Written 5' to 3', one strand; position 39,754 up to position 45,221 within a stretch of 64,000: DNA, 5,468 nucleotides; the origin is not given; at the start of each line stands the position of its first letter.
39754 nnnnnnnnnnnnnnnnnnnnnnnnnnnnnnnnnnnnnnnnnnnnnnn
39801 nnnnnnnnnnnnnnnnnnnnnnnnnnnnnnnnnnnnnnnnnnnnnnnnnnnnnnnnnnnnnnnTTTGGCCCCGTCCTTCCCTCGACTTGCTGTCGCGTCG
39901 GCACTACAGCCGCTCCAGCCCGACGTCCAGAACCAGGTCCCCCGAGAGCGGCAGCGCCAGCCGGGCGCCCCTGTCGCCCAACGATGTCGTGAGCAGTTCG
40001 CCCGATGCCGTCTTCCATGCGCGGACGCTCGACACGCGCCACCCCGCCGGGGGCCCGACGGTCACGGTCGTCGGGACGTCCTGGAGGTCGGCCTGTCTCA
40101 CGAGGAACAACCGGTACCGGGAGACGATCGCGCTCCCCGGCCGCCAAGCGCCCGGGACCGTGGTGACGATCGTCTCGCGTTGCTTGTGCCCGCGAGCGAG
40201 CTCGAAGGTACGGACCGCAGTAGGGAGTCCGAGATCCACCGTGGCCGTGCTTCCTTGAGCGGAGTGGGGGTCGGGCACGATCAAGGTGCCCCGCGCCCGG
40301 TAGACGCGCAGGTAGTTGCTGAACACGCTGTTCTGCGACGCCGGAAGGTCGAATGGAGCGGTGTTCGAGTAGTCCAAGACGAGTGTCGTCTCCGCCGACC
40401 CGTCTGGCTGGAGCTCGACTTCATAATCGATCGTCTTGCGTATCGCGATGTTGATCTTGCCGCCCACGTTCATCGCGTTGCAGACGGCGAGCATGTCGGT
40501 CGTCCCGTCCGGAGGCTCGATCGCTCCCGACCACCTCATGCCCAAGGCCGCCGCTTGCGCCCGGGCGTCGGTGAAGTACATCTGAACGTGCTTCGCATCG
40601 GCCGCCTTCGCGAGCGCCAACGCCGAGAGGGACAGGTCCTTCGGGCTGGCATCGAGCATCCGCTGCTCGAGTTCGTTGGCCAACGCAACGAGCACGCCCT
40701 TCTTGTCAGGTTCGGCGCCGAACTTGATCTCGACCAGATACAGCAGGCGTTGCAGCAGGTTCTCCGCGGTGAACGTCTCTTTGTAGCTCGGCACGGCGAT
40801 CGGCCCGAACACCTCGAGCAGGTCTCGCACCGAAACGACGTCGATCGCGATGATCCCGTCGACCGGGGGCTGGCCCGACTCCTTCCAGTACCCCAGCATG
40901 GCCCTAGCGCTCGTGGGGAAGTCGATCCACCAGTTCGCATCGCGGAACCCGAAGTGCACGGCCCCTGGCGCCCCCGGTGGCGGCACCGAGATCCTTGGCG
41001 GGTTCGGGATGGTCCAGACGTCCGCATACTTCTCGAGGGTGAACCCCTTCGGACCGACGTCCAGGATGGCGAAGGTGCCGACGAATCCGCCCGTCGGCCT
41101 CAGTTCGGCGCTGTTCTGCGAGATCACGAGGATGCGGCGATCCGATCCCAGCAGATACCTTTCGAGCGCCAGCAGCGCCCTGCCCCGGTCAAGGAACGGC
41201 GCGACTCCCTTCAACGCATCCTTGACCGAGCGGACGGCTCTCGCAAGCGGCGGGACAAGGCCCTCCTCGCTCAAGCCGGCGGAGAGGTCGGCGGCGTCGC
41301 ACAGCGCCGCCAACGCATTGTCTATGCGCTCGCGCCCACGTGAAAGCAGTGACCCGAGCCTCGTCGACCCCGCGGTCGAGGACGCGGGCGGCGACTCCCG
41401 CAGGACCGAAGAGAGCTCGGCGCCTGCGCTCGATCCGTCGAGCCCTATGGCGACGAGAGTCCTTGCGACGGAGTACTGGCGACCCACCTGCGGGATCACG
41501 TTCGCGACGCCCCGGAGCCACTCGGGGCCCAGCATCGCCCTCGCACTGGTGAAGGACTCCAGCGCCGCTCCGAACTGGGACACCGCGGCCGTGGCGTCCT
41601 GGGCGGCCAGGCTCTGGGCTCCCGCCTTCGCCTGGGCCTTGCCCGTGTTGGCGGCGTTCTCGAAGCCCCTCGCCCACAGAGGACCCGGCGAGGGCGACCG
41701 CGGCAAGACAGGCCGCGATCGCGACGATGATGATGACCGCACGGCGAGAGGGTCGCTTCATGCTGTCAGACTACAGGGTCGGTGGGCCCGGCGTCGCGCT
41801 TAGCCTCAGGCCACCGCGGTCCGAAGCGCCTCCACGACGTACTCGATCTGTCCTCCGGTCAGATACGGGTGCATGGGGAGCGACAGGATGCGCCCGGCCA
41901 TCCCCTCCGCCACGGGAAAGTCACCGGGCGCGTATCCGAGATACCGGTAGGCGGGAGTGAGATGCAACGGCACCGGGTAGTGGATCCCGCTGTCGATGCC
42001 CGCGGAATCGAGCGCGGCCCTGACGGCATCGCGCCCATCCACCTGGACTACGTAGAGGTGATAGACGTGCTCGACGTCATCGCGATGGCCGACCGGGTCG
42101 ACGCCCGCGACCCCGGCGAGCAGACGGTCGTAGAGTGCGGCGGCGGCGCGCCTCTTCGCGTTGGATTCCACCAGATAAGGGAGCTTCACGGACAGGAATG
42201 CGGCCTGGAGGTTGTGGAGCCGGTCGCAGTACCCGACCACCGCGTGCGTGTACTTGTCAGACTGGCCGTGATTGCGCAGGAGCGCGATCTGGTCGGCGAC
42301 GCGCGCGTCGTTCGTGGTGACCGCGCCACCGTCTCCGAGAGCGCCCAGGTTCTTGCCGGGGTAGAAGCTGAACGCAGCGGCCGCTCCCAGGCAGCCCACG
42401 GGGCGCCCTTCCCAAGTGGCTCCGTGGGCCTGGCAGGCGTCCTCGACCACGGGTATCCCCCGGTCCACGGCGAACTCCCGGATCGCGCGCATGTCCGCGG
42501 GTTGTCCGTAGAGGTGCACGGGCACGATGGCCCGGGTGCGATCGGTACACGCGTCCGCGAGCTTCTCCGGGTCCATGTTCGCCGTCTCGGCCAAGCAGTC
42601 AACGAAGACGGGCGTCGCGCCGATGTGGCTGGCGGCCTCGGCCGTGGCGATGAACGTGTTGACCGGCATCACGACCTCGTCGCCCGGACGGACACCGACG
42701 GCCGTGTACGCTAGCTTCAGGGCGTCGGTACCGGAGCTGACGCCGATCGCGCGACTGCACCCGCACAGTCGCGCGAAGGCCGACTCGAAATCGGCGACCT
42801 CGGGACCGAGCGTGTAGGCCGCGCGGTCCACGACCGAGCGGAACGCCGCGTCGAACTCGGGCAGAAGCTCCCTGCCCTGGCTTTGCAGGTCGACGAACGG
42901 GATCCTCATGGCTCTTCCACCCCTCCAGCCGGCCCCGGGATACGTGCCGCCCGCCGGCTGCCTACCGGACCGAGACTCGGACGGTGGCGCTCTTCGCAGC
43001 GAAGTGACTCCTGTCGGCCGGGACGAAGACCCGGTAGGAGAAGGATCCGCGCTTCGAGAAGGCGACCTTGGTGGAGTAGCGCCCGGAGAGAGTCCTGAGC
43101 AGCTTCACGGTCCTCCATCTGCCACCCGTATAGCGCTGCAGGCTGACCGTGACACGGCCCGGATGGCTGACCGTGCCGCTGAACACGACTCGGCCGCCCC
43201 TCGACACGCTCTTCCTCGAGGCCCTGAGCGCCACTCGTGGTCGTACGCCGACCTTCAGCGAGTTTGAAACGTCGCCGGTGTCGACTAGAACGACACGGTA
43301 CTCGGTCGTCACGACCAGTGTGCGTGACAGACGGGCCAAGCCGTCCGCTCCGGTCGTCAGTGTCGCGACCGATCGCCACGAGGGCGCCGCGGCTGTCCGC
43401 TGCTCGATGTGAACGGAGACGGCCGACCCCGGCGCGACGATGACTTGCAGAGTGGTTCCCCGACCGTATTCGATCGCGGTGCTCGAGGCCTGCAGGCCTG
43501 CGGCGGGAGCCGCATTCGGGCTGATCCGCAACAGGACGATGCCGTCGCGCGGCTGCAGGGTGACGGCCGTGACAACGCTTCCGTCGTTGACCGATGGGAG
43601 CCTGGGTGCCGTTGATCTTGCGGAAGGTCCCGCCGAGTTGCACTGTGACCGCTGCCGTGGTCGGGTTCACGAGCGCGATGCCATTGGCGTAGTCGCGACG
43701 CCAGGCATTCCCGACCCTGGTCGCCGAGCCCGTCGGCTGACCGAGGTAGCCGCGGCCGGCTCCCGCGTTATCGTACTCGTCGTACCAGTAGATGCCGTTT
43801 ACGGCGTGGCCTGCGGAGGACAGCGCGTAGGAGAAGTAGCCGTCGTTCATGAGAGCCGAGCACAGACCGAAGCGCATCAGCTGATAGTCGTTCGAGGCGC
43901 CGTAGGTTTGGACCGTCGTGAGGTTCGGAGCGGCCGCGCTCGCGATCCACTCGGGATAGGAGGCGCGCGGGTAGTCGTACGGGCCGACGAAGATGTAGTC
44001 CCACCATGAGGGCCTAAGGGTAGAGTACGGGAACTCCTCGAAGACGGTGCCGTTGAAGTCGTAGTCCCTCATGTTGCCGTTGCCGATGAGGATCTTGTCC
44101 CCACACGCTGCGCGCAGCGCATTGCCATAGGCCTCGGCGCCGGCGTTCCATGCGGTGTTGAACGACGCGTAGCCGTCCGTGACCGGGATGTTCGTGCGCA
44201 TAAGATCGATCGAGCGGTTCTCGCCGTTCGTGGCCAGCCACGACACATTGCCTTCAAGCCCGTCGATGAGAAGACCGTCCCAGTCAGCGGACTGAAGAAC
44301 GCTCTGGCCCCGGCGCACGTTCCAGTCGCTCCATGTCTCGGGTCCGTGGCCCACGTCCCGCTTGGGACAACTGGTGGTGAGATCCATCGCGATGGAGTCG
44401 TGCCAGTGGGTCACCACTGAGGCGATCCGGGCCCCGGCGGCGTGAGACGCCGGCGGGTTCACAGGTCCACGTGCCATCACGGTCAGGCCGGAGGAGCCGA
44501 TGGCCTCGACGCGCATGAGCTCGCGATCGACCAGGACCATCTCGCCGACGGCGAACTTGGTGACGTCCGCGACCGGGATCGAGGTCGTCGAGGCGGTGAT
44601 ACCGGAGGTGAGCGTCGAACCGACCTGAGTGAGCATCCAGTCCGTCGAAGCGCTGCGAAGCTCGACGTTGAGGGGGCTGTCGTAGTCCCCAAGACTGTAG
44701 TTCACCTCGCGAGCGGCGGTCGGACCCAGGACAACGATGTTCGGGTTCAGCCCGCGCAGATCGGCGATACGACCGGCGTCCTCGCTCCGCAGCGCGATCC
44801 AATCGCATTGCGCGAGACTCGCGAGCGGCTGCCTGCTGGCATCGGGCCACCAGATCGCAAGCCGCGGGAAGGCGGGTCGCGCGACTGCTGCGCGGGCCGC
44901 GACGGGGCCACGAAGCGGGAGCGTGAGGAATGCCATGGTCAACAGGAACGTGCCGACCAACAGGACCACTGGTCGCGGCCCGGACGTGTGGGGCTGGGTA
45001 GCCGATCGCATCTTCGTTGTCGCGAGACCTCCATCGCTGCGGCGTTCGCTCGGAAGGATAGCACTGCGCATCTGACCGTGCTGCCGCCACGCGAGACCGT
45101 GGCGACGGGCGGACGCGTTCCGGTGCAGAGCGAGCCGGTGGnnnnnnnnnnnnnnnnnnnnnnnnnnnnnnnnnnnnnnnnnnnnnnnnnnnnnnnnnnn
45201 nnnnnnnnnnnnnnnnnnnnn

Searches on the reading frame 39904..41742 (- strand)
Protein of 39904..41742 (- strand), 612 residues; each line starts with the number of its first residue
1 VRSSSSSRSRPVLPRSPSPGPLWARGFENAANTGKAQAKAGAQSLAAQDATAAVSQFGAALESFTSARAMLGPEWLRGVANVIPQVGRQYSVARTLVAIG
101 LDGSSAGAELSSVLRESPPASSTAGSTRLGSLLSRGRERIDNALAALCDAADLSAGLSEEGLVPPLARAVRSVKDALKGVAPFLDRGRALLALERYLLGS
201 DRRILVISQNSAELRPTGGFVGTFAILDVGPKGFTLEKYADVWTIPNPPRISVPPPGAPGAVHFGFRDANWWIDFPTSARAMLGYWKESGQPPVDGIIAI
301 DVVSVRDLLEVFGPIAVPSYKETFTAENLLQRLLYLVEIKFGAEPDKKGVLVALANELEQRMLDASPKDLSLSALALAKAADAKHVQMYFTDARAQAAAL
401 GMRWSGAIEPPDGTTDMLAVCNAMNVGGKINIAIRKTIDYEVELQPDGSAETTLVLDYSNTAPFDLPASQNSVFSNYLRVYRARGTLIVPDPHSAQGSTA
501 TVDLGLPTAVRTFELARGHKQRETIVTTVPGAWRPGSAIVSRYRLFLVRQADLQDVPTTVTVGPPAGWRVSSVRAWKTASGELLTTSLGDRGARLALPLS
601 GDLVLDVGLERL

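Call 12: search_protein_families(library=pfam, proteins=[window:39904-41742:-], max_evalue=0.01)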
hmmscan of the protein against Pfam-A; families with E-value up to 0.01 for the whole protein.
window:39904-41742:- (612 aa): 1 family
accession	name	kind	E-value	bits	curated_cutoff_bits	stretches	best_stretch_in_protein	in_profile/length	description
PF13196.11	DUF4012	-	3.8e-23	83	28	1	201-334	3-140/144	Protein of unknown function (DUF4012)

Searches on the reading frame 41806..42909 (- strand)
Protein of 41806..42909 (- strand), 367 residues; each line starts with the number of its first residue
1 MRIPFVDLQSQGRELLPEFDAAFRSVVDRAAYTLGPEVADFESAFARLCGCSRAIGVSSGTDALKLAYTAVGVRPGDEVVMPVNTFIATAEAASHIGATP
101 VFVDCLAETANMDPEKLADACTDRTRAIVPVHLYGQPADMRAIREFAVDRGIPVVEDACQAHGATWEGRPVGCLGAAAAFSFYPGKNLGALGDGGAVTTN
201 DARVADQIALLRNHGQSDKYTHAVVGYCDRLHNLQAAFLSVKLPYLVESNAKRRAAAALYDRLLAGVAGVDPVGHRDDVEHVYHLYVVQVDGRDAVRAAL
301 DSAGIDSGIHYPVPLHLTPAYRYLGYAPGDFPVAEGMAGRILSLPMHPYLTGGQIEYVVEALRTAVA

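Call 12: search_protein_families(library=pfam, proteins=[window:41806-42909:-], max_evalue=0.01)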
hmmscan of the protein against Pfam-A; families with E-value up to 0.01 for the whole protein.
window:41806-42909:- (367 aa): 4 families
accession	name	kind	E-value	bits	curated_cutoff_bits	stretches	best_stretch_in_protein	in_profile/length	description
PF01041.23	DegT_DnrJ_EryC1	-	7.5e-116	387.7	19.8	1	18-363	6-360/360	DegT/DnrJ/EryC1/StrS aminotransferase family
PF01212.27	Beta_elim_lyase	-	1.1e-08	35.2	27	1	23-164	19-175/288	Beta-eliminating lyase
PF00155.27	Aminotran_1_2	-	1.2e-06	28.4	19.7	1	37-129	43-151/361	Aminotransferase class I and II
PF01053.26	Cys_Met_Meta_PP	-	8e-05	21.8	27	1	36-164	52-180/381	Cys/Met metabolism PLP-dependent enzyme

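Call 18: find_encoding_contigs(protein=window:41806-42909:-, flank=10000, max_places=6)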
Protein window:41806-42909:- (367 aa): no gene with exactly this product is on record in the collection.

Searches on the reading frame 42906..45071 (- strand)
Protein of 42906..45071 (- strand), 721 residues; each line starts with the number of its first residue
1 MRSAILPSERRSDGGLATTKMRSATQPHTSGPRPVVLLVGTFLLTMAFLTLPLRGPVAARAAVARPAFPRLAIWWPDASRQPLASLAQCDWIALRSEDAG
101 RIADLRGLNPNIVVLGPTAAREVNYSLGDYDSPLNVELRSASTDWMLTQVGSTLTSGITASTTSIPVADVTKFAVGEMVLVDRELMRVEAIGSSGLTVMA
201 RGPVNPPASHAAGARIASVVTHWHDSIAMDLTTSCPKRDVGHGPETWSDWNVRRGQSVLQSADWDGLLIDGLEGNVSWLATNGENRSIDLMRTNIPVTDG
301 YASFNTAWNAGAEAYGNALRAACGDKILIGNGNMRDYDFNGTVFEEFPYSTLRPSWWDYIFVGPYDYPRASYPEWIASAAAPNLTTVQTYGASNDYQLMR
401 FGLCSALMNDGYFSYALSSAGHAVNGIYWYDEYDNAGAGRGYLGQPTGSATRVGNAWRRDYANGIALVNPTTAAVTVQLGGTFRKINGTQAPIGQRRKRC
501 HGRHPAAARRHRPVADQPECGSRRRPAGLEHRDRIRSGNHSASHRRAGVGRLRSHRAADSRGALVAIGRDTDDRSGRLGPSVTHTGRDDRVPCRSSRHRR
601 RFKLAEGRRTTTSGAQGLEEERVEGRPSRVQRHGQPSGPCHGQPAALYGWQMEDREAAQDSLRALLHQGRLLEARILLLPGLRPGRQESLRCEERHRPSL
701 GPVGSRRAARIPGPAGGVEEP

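Call 12: search_protein_families(library=pfam, proteins=[window:42906-45071:-], max_evalue=0.01)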
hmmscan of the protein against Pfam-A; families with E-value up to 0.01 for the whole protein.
window:42906-45071:- (721 aa): 1 family
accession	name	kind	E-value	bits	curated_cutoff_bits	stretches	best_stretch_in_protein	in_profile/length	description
PF14885.12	GHL15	-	3.2e-14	53.9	27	1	247-464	72-270/271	Hypothetical glycosyl hydrolase family 15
